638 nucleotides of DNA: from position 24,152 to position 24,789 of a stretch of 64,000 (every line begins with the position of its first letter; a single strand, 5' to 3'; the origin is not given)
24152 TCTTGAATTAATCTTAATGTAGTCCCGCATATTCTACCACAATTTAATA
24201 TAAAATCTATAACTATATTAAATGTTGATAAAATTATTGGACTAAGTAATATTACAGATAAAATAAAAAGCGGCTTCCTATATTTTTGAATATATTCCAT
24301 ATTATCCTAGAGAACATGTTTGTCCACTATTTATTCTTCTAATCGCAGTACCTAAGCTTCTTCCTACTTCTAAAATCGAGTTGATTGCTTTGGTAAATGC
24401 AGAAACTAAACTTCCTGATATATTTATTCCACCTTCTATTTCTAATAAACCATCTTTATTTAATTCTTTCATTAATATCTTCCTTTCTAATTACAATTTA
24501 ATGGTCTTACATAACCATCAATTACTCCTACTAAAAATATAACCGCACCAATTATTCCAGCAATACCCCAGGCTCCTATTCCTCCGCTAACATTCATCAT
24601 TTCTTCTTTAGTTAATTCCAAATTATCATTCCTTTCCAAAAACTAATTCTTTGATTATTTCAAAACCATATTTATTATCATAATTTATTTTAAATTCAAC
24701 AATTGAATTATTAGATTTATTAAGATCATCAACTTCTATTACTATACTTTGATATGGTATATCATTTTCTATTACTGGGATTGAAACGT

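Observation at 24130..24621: Unannotated two-peptide (class IIb-like) bacteriocin operon: two double-glycine-leader peptides plus immunity-like protein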

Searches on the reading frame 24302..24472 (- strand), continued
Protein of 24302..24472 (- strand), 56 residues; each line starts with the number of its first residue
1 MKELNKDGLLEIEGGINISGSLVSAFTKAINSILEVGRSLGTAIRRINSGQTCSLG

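Call 48: find_encoding_contigs(protein=P0115, flank=5000, max_places=2)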
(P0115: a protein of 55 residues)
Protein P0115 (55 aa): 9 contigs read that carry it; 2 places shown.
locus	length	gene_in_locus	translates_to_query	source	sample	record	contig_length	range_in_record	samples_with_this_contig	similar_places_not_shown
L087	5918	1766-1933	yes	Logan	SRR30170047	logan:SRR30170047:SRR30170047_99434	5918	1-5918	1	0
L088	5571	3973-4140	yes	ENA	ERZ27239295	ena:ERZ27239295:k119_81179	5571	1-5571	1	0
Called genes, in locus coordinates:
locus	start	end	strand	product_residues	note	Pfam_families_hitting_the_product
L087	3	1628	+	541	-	?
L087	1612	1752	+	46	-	-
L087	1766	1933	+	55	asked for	-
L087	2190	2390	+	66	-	PF01165:Ribosomal_S21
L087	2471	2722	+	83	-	PF07873:YabP (weak)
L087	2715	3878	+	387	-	PF06898:YqfD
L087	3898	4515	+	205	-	PF04892:VanZ-LLP1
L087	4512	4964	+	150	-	PF02130:YbeY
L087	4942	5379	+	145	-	PF01219:DAGK_prokar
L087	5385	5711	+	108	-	PF01219:DAGK_prokar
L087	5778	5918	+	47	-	?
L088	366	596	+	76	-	PF10646:Germane (weak)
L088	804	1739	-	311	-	PF00781:DAGK_cat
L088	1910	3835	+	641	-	PF03412:Peptidase_C39, PF00664:ABC_membrane, PF00005:ABC_tran, PF13401:AAA_22 (faint)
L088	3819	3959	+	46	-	-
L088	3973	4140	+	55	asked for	-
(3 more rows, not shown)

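Call 62: search_solved_structures(query=A3, max_evalue=10)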
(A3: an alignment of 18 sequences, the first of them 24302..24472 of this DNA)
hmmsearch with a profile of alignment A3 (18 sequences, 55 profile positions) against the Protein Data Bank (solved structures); distinct sequences matched with E-value up to 10: 8.
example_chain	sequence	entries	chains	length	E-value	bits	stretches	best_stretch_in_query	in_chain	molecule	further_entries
25yv_A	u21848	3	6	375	0.077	16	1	25-49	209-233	SchOMT2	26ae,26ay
5icc_A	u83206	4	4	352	0.12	15.4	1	24-49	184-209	(S)-norcoclaurine 6-O-methyltransferase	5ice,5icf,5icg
8j3g_A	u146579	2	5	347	0.63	13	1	26-49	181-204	6-O-methyltransferase 2 (Fragment)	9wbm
9wbi_A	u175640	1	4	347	0.65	13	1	26-49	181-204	6-O-methyltransferase 2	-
9yac_D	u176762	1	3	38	0.76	12.8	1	34-49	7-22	Fusion glycoprotein F1 C-terminal heptad repeat (HR2)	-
1ry3_A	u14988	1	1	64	1.1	12.3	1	2-19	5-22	Bacteriocin carnobacteriocin B2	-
1bcc_B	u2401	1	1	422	1.3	12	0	7-21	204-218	UBIQUINOL CYTOCHROME C OXIDOREDUCTASE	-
2bcc_B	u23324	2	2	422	1.4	11.9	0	7-21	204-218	UBIQUINOL CYTOCHROME C OXIDOREDUCTASE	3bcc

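Call 75: search_dna_similar(query=window:24302-24472:-, collection=plasmids, mode=protein, max_evalue=1, max_rows=10)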
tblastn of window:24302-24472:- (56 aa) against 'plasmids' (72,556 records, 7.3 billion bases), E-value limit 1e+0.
Records with a match: 1; places in all: 1; records where one place covers at least 80% of the query: 1.
Best place of each record, by identity: <60% 1.
By first word of the organism name: Brucella 1.
By predicted mobility (MOB-suite, as given by PLSDB): non-mobilizable 1.
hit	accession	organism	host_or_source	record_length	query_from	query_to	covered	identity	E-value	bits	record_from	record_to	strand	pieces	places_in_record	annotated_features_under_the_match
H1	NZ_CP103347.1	Brucella anthropi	-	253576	3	53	91%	37.3%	2e-1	35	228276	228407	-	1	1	nitrate reductase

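Call 87: search_protein_families(library=pfam, proteins=[L016:3849-4919:+, L014:2253-3107:+, L026:5429-6433:+, L054:5404-6561:+, L064:5381-6298:+, L072:5424-6125:+, L076:5383-6468:+, L080:5387-6544:+, L029:5241-5702:+, L077:5327-5812:+], max_evalue=0.001)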
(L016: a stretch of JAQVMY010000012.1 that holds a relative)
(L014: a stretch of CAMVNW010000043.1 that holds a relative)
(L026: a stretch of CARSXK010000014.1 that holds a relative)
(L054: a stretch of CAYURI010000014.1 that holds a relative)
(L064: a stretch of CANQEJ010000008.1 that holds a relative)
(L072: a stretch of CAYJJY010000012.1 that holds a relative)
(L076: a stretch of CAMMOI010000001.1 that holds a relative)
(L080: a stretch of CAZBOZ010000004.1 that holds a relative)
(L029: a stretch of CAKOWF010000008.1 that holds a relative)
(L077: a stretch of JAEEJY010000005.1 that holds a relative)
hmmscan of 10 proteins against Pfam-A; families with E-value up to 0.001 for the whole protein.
L016:3849-4919:+ (357 aa): 1 family
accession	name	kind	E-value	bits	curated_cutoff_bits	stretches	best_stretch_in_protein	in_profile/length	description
PF01510.30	Amidase_2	-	2.5e-13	50.9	26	1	196-340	5-131/131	N-acetylmuramoyl-L-alanine amidase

L014:2253-3107:+ (285 aa): 1 family
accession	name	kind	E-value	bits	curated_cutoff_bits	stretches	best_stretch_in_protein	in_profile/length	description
PF02498.22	Bro-N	-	2.6e-09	38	25.6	1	33-129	2-93/96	BRO family, N-terminal domain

L026:5429-6433:+ (335 aa): 0 families

L054:5404-6561:+ (386 aa): 1 family
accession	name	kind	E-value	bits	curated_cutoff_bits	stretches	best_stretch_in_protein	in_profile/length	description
PF19789.6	DUF6273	-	1.1e-05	25.8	23.5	1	282-365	78-170/172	Domain of unknown function (DUF6273)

L064:5381-6298:+ (306 aa): 1 family
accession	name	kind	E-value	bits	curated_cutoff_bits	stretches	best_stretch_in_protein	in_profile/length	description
PF19789.6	DUF6273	-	0.0002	21.7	23.5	1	137-285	22-170/172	Domain of unknown function (DUF6273)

L072:5424-6125:+ (234 aa): 2 families
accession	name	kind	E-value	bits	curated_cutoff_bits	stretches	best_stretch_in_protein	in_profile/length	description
PF13248.11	Zn_ribbon_3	-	2.1e-05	24.3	27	1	2-23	4-25/26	zinc-ribbon domain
PF13240.11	Zn_Ribbon_1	-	2.6e-05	24.3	25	1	3-23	2-22/23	zinc-ribbon domain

L076:5383-6468:+ (362 aa): 1 family
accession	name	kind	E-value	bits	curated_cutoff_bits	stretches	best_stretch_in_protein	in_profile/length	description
PF19789.6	DUF6273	-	2.8e-08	34.2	23.5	1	192-340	25-171/172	Domain of unknown function (DUF6273)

L080:5387-6544:+ (386 aa): 1 family
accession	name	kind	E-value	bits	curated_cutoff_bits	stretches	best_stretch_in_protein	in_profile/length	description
PF19789.6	DUF6273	-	8.9e-06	26.1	23.5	1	284-365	80-170/172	Domain of unknown function (DUF6273)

L029:5241-5702:+ (154 aa): 0 families

L077:5327-5812:+ (162 aa): 0 families

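Call 88: search_protein_families(library=ncbifam, alignment_id=A3, max_evalue=0.1)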
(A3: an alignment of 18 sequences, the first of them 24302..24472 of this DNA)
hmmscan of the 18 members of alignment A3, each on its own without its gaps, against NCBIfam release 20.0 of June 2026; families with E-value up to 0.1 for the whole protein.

A. member 1, window:24302-24472:- (56 aa): 0 families

B. families by the number of members that match (of 18 scanned): 5 families
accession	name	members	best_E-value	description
TIGR01847.1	bacteriocin_sig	3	0.00033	bacteriocin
TIGR03949.1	bact_IIb_cerein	3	0.00055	class IIb bacteriocin, lactobin A/cerein 7B family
NF038034.1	lactGbeta_entB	1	0.0077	lactococcin G-beta/enterocin 1071B family bacteriocin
NF038035.1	lactGalph_entA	1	0.0091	lactococcin G-alpha/enterocin 1071A family bacteriocin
NF033383.2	induct_EntF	1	0.032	EntF family bacteriocin induction factor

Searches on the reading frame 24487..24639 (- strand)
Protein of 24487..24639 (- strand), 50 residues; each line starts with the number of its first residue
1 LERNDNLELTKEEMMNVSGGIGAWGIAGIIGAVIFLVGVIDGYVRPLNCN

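Call 5: search_protein_families(library=pfam, proteins=[window:24487-24621:-], max_evalue=1)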
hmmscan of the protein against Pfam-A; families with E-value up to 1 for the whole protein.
window:24487-24621:- (44 aa): 1 family
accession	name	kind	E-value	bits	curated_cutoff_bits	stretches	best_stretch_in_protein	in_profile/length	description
PF10439.15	Bacteriocin_IIc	-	0.011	16.1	27.1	1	2-28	6-38/59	Bacteriocin class II with double-glycine leader peptide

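Call 6: search_protein_families(library=ncbifam, proteins=[window:24487-24621:-], max_evalue=1)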
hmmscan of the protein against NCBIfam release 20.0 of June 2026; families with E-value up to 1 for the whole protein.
window:24487-24621:- (44 aa): 3 families
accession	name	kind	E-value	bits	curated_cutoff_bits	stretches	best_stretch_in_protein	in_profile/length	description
TIGR03949.1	bact_IIb_cerein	subfamily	2.2e-08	33.7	21.5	1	2-31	3-33/45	class IIb bacteriocin, lactobin A/cerein 7B family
NF038034.1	lactGbeta_entB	subfamily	0.00011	22.3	37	1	3-37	1-36/38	lactococcin G-beta/enterocin 1071B family bacteriocin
TIGR01847.1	bacteriocin_sig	domain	0.048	14.3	15.7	1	2-14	3-15/15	bacteriocin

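Call 7: list_cluster_members(proteins=[window:24487-24639:-, window:24487-24621:-, window:24302-24472:-, window:24130-24300:-, window:24626-25066:-, window:25050-27167:-, window:31362-32915:-, window:28547-29164:+])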
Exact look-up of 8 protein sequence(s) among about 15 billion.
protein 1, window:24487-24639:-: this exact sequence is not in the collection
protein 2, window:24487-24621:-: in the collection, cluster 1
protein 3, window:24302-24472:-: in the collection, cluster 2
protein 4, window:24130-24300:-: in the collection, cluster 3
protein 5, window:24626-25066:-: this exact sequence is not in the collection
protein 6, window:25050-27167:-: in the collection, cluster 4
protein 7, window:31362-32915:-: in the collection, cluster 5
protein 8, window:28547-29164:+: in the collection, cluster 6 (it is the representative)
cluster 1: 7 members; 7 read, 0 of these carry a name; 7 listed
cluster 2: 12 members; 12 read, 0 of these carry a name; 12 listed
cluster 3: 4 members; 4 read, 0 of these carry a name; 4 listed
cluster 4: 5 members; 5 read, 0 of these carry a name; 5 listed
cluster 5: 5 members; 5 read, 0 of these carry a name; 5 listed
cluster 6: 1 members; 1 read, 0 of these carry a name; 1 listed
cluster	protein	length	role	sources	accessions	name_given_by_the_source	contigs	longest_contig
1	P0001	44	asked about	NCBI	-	-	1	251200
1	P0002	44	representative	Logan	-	-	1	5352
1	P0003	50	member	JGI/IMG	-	-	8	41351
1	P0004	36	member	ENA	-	-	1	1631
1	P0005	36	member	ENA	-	-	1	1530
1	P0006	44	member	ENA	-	-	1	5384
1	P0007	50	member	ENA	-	-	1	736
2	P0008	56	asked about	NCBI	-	-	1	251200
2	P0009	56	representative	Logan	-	-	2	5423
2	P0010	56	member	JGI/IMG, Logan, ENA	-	-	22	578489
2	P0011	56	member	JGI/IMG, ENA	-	-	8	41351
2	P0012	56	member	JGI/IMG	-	-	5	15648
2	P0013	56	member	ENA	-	-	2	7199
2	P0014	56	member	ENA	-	-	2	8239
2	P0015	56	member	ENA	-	-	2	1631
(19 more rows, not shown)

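Call 26: find_homologous_proteins(query=window:24487-24621:-, max_evalue=10)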
Query window:24487-24621:- (44 aa): 6 proteins with E <= 10 among 6 candidates.
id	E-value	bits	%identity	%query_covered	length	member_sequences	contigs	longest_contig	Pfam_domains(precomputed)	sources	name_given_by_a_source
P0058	1.8e-20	88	95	100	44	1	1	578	-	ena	-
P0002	9.4e-19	83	86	100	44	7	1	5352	-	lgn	-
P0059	4.5e-18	81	84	100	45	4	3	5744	-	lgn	-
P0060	2.0e-15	73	77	98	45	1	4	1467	-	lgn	-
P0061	3.0e-14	69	74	98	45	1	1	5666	-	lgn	-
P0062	1.3e-13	67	80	91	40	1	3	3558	-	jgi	-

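Call 37: search_protein_families(library=ncbifam, alignment_id=A2, max_evalue=0.01)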
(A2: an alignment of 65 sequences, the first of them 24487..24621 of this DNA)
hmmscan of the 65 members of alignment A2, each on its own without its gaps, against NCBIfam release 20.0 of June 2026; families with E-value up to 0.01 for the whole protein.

A. member 1, window:24487-24621:- (44 aa): 2 families
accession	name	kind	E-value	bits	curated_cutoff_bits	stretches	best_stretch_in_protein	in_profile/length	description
TIGR03949.1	bact_IIb_cerein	subfamily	2.2e-08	33.7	21.5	1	2-31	3-33/45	class IIb bacteriocin, lactobin A/cerein 7B family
NF038034.1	lactGbeta_entB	subfamily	0.00011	22.3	37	1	3-37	1-36/38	lactococcin G-beta/enterocin 1071B family bacteriocin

B. families by the number of members that match (of 65 scanned): 9 families
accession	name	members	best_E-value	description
TIGR03949.1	bact_IIb_cerein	61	4.6e-10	class IIb bacteriocin, lactobin A/cerein 7B family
NF038034.1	lactGbeta_entB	27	2.2e-06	lactococcin G-beta/enterocin 1071B family bacteriocin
TIGR01847.1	bacteriocin_sig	18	0.00014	bacteriocin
NF038035.1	lactGalph_entA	11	0.00028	lactococcin G-alpha/enterocin 1071A family bacteriocin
NF033215.1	BlpC_Streptocco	4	0.00055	quorum-sensing system pheromone BlpC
NF033456.1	RiPP_CCRG-2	4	0.00082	CCRG-2 family RiPP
NF047798.1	leader_Chryseo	2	0.0016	bacteriocin-like protein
NF045747.1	MPN313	2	0.0024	MPN313 family protein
NF033383.2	induct_EntF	2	0.0027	EntF family bacteriocin induction factor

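Call 38: search_protein_families(library=pfam, alignment_id=A2, max_evalue=0.1)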
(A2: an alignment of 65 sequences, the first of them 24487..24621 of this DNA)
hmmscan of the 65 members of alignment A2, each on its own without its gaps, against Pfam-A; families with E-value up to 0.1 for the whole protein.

A. member 1, window:24487-24621:- (44 aa): 1 family
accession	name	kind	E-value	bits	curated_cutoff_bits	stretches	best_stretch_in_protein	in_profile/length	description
PF10439.15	Bacteriocin_IIc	-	0.011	16.1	27.1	1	2-28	6-38/59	Bacteriocin class II with double-glycine leader peptide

B. families by the number of members that match (of 65 scanned): 18 families
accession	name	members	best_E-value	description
PF10439.15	Bacteriocin_IIc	46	8.3e-05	Bacteriocin class II with double-glycine leader peptide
PF03047.20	ComC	14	0.0033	COMC family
PF11632.14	LcnG-beta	9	0.00098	Lactococcin G-beta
PF16934.11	Mersacidin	3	0.0066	Two-component Enterococcus faecalis cytolysin (EFC)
PF04604.19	L_biotic_typeA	3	0.017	Type-A lantibiotic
PF10873.13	CYYR1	2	0.0062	Cysteine and tyrosine-rich protein 1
PF10779.14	XhlA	2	0.012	Haemolysin XhlA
PF13858.11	DUF4199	2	0.037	Protein of unknown function (DUF4199)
PF08129.17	Antimicrobial17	2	0.065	Alpha/beta enterocin family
PF14145.11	YrhK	1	0.0047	YrhK-like protein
PF17319.7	DUF5362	1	0.016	Family of unknown function (DUF5362)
PF20128.4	DUF6518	1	0.027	Family of unknown function (DUF6518)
PF06341.16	DUF1056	1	0.05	Protein of unknown function (DUF1056)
PF02038.21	ATP1G1_PLM_MAT8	1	0.056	ATP1G1/PLM/MAT8 family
PF02803.24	Thiolase_C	1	0.071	Thiolase, C-terminal domain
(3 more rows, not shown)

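Call 63: search_solved_structures(query=A2, max_evalue=10)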
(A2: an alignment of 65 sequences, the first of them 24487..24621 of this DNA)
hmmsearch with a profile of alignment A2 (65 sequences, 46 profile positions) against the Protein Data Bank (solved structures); distinct sequences matched with E-value up to 10: 2.
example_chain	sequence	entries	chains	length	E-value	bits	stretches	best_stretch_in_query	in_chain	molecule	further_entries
4w82_A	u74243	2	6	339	0.66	13.5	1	34-45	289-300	Fatty acid synthase | Enoyl-[acyl-carrier-protein] reductase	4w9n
7s5j_B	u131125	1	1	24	0.85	13.2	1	3-17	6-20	CtA peptide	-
